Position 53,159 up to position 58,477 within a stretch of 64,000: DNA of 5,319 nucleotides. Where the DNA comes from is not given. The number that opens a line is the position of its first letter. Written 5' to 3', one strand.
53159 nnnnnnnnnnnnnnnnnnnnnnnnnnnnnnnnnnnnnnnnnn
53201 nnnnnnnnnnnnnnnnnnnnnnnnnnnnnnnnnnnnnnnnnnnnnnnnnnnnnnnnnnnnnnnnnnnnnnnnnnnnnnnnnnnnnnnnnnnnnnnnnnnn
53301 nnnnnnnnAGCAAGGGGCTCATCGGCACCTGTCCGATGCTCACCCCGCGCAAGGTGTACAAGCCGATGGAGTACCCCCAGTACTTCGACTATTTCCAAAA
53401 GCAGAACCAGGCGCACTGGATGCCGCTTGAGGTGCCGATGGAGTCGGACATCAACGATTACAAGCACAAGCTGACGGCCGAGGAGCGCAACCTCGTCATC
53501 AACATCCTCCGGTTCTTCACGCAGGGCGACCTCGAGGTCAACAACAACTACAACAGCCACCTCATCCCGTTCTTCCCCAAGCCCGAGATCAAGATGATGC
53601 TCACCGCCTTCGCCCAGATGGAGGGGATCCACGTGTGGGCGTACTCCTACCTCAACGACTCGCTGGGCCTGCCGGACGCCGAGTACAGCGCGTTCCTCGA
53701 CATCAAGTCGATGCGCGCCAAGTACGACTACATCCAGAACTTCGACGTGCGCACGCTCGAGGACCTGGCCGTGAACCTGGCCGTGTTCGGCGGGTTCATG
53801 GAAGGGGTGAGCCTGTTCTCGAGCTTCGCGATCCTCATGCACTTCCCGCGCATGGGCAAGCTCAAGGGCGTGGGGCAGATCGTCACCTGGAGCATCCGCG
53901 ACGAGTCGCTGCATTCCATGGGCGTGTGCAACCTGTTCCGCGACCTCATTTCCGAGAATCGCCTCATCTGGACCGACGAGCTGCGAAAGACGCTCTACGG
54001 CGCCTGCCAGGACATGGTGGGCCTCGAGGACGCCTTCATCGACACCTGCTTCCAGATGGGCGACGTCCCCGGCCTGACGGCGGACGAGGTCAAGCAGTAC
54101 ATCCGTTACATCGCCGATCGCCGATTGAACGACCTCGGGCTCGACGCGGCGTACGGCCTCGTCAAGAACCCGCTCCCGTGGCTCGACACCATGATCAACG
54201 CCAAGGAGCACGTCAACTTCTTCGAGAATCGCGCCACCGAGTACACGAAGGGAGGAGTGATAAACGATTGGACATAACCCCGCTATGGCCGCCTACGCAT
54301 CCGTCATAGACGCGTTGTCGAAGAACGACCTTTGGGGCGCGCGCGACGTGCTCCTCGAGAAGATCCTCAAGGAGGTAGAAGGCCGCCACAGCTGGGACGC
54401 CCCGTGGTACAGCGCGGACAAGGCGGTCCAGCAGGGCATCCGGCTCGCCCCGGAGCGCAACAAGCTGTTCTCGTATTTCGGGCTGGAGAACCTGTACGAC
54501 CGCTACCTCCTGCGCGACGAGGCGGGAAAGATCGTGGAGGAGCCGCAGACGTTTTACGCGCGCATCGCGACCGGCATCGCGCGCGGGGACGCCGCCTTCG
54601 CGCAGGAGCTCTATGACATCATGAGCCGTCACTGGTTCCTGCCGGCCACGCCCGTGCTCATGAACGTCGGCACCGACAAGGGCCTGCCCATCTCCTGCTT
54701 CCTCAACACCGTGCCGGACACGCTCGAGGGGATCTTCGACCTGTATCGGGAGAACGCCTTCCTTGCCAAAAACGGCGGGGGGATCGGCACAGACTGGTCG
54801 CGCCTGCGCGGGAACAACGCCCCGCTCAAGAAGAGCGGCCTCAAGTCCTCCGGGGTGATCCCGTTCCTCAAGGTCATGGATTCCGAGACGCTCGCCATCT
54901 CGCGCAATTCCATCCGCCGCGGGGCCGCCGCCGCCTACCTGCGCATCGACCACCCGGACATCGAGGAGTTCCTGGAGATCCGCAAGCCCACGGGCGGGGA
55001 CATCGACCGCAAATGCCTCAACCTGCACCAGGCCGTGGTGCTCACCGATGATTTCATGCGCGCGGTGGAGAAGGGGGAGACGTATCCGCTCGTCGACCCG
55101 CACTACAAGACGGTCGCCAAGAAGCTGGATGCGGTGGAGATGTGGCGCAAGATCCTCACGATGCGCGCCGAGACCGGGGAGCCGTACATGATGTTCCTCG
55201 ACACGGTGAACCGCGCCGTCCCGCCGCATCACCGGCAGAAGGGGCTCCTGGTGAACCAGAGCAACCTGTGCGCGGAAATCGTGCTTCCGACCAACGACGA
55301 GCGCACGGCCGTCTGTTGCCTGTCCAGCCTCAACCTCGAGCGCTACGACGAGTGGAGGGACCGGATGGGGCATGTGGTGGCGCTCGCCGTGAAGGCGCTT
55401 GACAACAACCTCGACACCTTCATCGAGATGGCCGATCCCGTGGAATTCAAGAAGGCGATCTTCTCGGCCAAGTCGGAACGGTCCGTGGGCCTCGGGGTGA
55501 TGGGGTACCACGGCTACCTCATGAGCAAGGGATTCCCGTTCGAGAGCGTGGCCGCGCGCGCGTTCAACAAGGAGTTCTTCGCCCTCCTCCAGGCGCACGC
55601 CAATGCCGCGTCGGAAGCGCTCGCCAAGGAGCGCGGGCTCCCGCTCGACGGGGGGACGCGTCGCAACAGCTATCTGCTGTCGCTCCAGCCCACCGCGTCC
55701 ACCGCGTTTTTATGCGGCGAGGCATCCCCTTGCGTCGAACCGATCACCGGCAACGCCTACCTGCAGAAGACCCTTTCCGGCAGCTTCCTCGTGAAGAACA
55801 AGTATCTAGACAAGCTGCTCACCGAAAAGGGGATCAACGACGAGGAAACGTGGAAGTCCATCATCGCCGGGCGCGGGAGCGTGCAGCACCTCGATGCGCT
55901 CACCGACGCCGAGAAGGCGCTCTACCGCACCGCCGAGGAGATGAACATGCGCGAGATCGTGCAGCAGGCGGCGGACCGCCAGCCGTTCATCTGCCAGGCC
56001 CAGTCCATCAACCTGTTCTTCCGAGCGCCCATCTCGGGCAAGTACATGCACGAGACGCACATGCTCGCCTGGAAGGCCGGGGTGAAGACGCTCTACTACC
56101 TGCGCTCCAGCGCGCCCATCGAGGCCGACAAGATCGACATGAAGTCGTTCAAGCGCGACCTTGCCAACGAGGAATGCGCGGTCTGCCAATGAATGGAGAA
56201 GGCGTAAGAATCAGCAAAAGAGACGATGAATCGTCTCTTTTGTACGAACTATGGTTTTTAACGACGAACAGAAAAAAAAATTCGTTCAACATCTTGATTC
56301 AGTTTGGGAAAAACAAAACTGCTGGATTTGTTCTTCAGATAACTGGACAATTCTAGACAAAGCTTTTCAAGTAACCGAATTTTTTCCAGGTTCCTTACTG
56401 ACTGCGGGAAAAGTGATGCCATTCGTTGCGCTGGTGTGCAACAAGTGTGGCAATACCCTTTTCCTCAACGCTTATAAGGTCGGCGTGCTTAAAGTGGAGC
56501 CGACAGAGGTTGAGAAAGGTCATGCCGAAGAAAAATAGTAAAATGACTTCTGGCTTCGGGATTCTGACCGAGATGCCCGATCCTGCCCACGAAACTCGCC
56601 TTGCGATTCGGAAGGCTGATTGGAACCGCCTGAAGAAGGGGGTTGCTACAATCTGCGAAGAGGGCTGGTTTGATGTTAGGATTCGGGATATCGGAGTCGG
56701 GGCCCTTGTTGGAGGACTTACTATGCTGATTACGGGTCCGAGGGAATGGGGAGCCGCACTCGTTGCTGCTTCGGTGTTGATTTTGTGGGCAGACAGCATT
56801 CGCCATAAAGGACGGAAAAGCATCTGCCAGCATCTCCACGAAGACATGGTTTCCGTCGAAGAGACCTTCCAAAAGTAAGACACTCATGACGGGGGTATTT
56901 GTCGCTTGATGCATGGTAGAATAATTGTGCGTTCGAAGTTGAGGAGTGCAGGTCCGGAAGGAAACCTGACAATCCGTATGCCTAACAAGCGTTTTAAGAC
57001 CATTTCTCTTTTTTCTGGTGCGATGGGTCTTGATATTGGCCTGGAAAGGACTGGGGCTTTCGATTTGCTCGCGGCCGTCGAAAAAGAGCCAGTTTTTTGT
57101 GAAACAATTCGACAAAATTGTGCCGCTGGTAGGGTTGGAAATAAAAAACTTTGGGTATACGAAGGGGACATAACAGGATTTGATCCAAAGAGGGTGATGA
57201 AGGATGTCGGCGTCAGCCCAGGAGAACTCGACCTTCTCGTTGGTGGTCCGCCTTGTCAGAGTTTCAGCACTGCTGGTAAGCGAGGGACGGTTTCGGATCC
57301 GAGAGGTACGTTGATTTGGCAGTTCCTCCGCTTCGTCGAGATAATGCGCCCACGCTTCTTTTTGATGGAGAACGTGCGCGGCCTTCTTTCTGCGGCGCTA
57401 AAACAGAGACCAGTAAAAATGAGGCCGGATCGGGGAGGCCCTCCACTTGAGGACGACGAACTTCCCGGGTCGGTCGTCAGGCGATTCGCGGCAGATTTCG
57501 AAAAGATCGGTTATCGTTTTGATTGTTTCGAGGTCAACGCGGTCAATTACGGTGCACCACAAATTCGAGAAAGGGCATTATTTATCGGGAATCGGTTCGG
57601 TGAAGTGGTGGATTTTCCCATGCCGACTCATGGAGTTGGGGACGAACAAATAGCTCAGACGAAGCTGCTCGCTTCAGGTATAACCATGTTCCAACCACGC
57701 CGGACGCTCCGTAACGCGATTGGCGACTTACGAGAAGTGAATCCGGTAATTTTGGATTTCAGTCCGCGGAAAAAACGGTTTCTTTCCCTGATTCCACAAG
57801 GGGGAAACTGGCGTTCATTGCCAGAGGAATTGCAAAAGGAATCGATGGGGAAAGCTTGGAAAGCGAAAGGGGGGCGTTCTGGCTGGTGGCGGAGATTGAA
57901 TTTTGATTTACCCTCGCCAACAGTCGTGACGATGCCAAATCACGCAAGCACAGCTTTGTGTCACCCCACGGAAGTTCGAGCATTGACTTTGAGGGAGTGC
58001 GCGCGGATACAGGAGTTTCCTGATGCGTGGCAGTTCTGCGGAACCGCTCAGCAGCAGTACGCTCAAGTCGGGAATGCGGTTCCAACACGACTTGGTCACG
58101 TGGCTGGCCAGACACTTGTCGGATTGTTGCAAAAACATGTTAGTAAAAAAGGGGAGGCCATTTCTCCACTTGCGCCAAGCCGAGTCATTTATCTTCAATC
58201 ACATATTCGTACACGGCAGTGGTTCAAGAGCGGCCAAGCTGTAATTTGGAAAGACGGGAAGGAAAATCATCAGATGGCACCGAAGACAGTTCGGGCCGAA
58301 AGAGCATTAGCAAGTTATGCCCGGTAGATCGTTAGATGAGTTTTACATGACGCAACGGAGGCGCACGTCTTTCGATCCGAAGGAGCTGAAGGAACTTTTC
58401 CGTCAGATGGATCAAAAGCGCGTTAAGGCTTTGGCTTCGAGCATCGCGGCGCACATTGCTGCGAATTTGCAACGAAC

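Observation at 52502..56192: Unusual class I RNR operon: ATP-cone + NrdJ-C-terminal-like (TSCPD-like) segment + NrdB in one polypeptide, followed by a cone-less NrdA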

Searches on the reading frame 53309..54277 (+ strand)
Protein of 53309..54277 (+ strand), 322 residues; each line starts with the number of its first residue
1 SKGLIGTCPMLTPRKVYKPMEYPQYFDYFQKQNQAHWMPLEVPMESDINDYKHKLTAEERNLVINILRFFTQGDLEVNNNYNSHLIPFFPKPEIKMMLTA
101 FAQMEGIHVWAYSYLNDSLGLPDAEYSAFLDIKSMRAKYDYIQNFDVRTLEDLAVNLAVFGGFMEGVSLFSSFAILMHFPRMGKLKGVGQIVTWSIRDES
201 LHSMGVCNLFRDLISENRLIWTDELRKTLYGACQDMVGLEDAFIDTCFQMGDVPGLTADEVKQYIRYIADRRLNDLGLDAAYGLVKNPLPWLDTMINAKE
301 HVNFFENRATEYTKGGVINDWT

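Call 31: search_solved_structures(query=window:53309-54277:+, max_evalue=1e-10)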
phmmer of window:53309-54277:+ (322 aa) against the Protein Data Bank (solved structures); distinct sequences matched with E-value up to 1e-10: 60.
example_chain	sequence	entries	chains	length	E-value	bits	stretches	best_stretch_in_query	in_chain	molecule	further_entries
9dws_A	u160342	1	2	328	4.1e-92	312.1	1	10-321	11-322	ribonucleoside-diphosphate reductase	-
2ani_A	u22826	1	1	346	3.1e-41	144.9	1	18-315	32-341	Ribonucleoside-diphosphate reductase beta subunit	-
1syy_A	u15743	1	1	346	1.1e-40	143.1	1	18-315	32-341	Ribonucleoside-diphosphate reductase beta chain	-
4d8f_A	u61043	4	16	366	1.3e-40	142.8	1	18-315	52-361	Ribonucleoside-diphosphate reductase subunit beta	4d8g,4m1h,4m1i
8dq4_A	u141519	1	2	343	1.1e-37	133.2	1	13-315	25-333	Ribonucleoside-diphosphate reductase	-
6cwo_A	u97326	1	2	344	2.4e-37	132.1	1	13-315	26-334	Ribonucleotide reductase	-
8dq5_A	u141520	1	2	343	6.4e-37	130.7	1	13-315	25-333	Ribonucleoside-diphosphate reductase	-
8dq3_A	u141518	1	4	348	4.3e-35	124.7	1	10-314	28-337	Ribonucleoside-diphosphate reductase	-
6y2n_A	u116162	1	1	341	1.4e-34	123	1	19-321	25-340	Ribonucleoside-diphosphate reductase subunit beta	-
6cwq_A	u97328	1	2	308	2e-34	122.5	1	11-300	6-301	Ribonucleotide reductase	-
6cwp_A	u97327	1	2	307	4e-34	121.5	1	13-283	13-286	Ribonucleotide reductase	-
6sf4_A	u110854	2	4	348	1.5e-26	96.6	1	16-314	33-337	Ribonucleoside-diphosphate reductase, beta subunit 1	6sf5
5olk_A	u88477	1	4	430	2.7e-26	95.7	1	16-314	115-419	Ribonucleoside-diphosphate reductase, beta subunit 1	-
2p1i_A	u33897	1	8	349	5e-24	88.3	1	16-318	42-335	Ribonucleotide reductase, small chain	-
6zjk_C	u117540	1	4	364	1.2e-22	83.8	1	16-317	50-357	Ribonucleoside-diphosphate reductase subunit beta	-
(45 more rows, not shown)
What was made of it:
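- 53330..54277 (+): NrdB core (residues 277-591) with Asp/Glu/His ligands, radical-site Tyr and C-terminal tail. Best solved relative is 9dws_A at 312 bits (call 31).
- On ATP-cone::NrdBi (class Id type): L. blandensis 5olk scores 96 bits and F. johnsoniae 6cwo 132 bits, against 312 bits for 9dws_A (call 31).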

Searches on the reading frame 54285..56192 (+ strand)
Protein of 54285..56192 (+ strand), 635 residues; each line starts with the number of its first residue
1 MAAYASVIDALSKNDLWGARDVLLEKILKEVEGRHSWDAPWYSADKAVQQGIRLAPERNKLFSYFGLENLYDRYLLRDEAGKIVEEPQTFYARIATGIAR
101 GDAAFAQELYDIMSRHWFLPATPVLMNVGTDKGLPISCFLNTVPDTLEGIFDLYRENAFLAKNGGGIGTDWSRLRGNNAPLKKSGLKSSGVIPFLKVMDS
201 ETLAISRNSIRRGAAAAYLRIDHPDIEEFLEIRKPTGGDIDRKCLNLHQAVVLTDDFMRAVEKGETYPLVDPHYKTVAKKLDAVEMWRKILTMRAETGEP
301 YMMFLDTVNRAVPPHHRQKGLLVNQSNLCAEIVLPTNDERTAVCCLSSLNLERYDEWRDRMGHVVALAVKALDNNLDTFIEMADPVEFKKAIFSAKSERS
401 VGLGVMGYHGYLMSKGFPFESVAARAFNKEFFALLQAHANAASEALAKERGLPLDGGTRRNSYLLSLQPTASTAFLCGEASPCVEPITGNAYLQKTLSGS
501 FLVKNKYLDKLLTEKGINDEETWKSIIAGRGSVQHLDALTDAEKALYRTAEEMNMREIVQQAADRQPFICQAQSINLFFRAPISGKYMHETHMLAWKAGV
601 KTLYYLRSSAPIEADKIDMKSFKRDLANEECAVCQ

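Call 3: search_protein_families(library=pfam, proteins=[window:54285-56192:+], max_evalue=0.1)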
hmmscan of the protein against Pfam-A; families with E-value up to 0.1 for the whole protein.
window:54285-56192:+ (635 aa): 2 families
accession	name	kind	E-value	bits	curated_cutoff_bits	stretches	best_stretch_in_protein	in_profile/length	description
PF02867.20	Ribonuc_red_lgC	-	3.3e-123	412.5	23.9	2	137-453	2-335/523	Ribonucleotide reductase, barrel domain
PF00317.26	Ribonuc_red_lgN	-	3.7e-26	91.4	28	1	61-133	2-77/77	Ribonucleotide reductase, all-alpha domain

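Call 4: search_protein_families(library=ncbifam, proteins=[window:54285-56192:+], max_evalue=0.1)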
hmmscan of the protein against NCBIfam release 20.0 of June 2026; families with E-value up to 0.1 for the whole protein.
window:54285-56192:+ (635 aa): 20 families
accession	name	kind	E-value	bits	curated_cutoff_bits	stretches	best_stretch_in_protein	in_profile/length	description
NF006577.0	PRK09102.1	equivalog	4.5e-217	722.1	620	1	47-626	10-587/604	ribonucleoside-diphosphate reductase subunit alpha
TIGR02506.1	NrdE_NrdA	equivalog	4.3e-143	478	341.05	2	64-453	1-418/616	ribonucleoside-diphosphate reductase subunit alpha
TIGR02510.1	NrdE-prime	equivalog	4.4e-121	405.1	602.25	1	103-618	55-551/560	ribonucleoside-diphosphate reductase subunit alpha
NF005544.0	PRK07207.1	equivalog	1.9e-120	403.3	965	3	53-273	287-508/965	ribonucleoside-diphosphate reductase subunit alpha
NF009029.0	PRK12365.1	equivalog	2.5e-92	310.5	1350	3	57-272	373-590/1046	ribonucleoside-diphosphate reductase subunit alpha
TIGR02504.1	NrdJ_Z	equivalog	1.9e-91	307.5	399.95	2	69-451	4-402/606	adenosylcobalamin-dependent ribonucleoside-diphosphate reductase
NF006279.0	PRK08447.1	equivalog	6.2e-88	296.1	1082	4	53-273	128-350/789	ribonucleoside-diphosphate reductase subunit alpha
NF006417.0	PRK08665.1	equivalog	4.5e-87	293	961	1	70-605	20-562/759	vitamin B12-dependent ribonucleotide reductase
NF006665.0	PRK09209.1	equivalog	1.2e-81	275.1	1057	3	42-273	136-371/761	ribonucleoside-diphosphate reductase subunit alpha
NF005101.0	PRK06539.1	equivalog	8.3e-80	268.8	988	3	53-273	139-361/822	ribonucleoside-diphosphate reductase subunit alpha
NF005483.0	PRK07088.1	equivalog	2.6e-70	237.5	1214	4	42-274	138-374/764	ribonucleoside-diphosphate reductase subunit alpha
NF009028.0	PRK12364.1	equivalog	1.3e-69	235.1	1377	4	44-273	218-452/842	ribonucleoside-diphosphate reductase subunit alpha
NF005010.0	PRK06406.1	subfamily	3.4e-68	230.6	1125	2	106-604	220-713/771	vitamin B12-dependent ribonucleotide reductase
TIGR04170.1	RNR_1b_NrdE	exception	2.6e-61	207.8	750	3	60-273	84-298/698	class 1b ribonucleoside-diphosphate reductase subunit alpha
NF005122.0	PRK06556.1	equivalog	1.1e-48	165.7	859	2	103-451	125-485/960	vitamin B12-dependent ribonucleotide reductase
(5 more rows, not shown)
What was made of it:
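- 54285..56192 (+): nrdA, catalytic subunit without an ATP-cone, with its own C-terminal CxxC. PF00317 + PF02867 and NF006577 at 722 bits (calls 3, 4).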

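Call 32: search_solved_structures(query=window:54285-56192:+, max_evalue=1e-20)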
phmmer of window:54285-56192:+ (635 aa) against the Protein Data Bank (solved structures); distinct sequences matched with E-value up to 1e-20: 32.
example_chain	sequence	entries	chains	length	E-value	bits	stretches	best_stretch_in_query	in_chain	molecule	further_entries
6dqw_A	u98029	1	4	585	1.5e-107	363.6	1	93-610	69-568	Ribonucleoside-diphosphate reductase, alpha chain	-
6dqx_A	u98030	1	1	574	1.8e-94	320.4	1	101-610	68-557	Ribonucleoside-diphosphate reductase, alpha chain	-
5im3_A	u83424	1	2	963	1.3e-93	317.6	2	52-272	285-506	Ribonucleoside-diphosphate reductase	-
2wgh_A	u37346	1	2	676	9e-86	291.7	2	57-451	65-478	RIBONUCLEOSIDE-DIPHOSPHATE REDUCTASE LARGE SUBUNIT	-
3hnc_A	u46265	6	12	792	1.1e-85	291.4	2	57-451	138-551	Ribonucleoside-diphosphate reductase large subunit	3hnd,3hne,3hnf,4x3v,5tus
5d1y_A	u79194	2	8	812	1.2e-85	291.3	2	57-451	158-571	Ribonucleoside-diphosphate reductase large subunit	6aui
6l3r_A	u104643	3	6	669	2.4e-85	290.3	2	57-273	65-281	Ribonucleoside-diphosphate reductase large subunit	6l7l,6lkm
1zyz_A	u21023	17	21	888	4.3e-78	266.3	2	56-272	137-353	Ribonucleoside-diphosphate reductase large chain 1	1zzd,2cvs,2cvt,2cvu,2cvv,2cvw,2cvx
3tb9_A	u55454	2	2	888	6.3e-78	265.8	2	56-272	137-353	Ribonucleoside-diphosphate reductase large chain 1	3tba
3s8a_A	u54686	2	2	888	2.3e-77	263.9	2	56-272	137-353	Ribonucleoside-diphosphate reductase large chain 1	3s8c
7agj_A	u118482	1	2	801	2.6e-75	257.1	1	52-275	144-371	Ribonucleoside-diphosphate reductase subunit alpha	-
9l6o_F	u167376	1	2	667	3.4e-46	161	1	60-273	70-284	Ribonucleoside-diphosphate reductase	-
1pem_A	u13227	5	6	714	3.4e-46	161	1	63-272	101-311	Ribonucleoside-diphosphate reductase 2 alpha chain | RIBONUCLEOSIDE-DIPHOSPHATE REDUCTASE 2 ALPHA SUBUNIT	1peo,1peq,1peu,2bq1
6cgl_A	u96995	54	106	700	5.6e-45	156.9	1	63-286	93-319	Ribonucleoside-diphosphate reductase | Ribonucleoside-diphosphate reductase subunit alpha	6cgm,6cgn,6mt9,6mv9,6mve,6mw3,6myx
1xjk_A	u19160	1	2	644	7.6e-39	136.7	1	137-451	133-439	ribonucleotide reductase, B12-dependent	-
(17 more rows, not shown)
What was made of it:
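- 54285..56192 (+): Closest solved structure is 6dqw (call 32).
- On ATP-cone::NrdBi (class Id type): NrdA is closest to the class Id alpha structure 6dqw (call 32).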

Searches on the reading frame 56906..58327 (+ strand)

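Call 58: search_protein_families(library=pfam, proteins=[window:56906-58327:+], max_evalue=0.001)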
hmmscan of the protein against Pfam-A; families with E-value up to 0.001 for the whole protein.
window:56906-58327:+ (473 aa): 1 family
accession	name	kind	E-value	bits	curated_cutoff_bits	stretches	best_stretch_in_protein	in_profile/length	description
PF00145.23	DNA_methylase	-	1.4e-55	189.5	22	1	30-398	1-316/324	C-5 cytosine-specific DNA methylase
